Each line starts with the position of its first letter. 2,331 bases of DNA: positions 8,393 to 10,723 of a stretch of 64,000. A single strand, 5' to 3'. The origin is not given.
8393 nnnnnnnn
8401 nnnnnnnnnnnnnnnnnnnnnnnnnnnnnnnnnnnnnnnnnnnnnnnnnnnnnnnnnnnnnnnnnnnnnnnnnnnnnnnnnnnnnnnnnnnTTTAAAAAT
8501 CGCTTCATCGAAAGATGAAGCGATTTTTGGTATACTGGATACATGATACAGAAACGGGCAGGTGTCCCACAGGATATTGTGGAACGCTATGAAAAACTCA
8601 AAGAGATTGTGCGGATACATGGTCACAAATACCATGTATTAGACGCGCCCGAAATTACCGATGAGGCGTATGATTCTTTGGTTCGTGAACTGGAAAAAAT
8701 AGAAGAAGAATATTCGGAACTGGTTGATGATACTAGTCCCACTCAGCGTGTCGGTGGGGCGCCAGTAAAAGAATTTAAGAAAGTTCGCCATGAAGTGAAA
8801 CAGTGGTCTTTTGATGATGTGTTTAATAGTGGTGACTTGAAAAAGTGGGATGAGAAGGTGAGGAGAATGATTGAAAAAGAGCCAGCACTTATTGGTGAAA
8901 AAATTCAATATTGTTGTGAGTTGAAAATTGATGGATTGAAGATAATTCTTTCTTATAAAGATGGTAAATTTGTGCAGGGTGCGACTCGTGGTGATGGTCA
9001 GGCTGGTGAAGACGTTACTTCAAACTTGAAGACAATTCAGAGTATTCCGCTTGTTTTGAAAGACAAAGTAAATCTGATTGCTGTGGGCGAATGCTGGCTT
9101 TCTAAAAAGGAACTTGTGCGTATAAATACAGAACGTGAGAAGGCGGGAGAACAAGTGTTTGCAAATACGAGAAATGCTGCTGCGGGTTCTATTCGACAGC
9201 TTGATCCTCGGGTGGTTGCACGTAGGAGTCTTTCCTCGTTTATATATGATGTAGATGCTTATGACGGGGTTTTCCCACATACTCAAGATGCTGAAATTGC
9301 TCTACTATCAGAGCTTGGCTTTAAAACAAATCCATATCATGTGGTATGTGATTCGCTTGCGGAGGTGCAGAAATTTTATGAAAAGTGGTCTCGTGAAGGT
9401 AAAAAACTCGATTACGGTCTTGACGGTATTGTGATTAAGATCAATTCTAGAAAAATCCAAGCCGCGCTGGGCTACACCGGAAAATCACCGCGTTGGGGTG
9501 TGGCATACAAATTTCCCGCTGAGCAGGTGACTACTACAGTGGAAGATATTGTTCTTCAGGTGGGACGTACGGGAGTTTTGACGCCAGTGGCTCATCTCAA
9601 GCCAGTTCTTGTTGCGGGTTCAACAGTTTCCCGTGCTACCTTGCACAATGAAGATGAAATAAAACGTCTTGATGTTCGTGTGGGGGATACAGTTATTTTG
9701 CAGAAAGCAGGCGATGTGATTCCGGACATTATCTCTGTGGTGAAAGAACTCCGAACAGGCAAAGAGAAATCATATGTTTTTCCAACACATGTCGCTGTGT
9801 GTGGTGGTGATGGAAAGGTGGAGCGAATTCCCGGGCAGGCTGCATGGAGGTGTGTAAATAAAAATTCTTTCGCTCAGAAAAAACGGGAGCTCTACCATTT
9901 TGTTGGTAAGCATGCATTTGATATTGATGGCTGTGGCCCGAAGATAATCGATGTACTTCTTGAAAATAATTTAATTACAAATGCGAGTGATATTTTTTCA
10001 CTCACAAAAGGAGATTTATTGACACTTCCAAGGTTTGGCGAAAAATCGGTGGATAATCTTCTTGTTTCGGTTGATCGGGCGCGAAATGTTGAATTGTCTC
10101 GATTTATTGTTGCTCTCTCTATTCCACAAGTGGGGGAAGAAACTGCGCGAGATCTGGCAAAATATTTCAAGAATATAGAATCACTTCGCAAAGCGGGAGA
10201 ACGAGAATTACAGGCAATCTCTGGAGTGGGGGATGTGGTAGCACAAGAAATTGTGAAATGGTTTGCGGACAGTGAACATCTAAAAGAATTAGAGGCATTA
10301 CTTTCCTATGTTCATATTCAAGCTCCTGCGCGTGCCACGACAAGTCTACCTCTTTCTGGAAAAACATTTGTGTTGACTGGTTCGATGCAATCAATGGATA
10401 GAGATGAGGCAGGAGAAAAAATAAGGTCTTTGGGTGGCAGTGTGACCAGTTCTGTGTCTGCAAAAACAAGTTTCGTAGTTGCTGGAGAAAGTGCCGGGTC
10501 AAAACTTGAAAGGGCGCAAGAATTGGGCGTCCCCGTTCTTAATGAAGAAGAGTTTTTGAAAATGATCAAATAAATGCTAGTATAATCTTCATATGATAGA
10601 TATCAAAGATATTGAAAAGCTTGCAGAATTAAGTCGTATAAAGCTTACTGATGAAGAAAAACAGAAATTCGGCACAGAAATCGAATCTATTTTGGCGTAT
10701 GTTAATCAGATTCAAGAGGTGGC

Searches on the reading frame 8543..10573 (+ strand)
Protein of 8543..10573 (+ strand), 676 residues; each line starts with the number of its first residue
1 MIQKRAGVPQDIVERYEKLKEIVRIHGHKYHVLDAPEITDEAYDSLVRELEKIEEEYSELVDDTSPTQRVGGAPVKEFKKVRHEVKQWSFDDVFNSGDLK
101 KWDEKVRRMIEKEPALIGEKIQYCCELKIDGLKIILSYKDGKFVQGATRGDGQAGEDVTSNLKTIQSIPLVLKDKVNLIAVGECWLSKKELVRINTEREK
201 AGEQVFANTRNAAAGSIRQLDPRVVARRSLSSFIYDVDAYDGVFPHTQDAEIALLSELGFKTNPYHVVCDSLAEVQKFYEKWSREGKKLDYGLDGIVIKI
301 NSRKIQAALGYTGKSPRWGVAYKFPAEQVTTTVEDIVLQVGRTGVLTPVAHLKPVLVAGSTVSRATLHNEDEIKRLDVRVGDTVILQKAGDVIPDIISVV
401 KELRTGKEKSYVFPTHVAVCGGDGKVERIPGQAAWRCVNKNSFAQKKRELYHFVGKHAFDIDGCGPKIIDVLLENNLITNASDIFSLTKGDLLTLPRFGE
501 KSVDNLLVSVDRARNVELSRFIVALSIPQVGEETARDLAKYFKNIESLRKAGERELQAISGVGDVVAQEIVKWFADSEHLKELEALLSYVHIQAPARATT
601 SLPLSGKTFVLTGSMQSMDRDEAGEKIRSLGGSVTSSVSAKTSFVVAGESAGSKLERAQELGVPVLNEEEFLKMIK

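Call 40: search_protein_families(library=pfam, proteins=[window:8543-10573:+])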
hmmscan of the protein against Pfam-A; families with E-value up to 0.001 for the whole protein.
window:8543-10573:+ (676 aa): 8 families
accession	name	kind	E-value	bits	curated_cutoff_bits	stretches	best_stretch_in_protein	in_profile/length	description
PF01653.23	DNA_ligase_aden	-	5.2e-84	282.2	27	1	77-327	3-253/253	NAD-dependent DNA ligase adenylation domain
PF03120.22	DNA_ligase_OB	-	4.1e-35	119.9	32.9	1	330-407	1-78/79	NAD-dependent DNA ligase OB-fold domain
PF12826.13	HHH_2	-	5e-21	75.1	27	1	520-579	1-60/64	Helix-hairpin-helix motif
PF00533.33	BRCT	-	8.2e-19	68.1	21.3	1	600-675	2-78/78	BRCA1 C Terminus (BRCT) domain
PF14520.12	HHH_5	-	2.4e-13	50.8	27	1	524-572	4-53/57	Helix-hairpin-helix domain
PF12738.14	PTCB-BRCT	-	1.2e-07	32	22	1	613-667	6-60/63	twin BRCT domain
PF22745.1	Nlig-Ia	-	6.2e-06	27.2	27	1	12-62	2-52/92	DNA ligase-like, N-terminal NAD+-binding domain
PF00633.29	HHH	-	0.00094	19.4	24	0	546-572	3-29/30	Helix-hairpin-helix motif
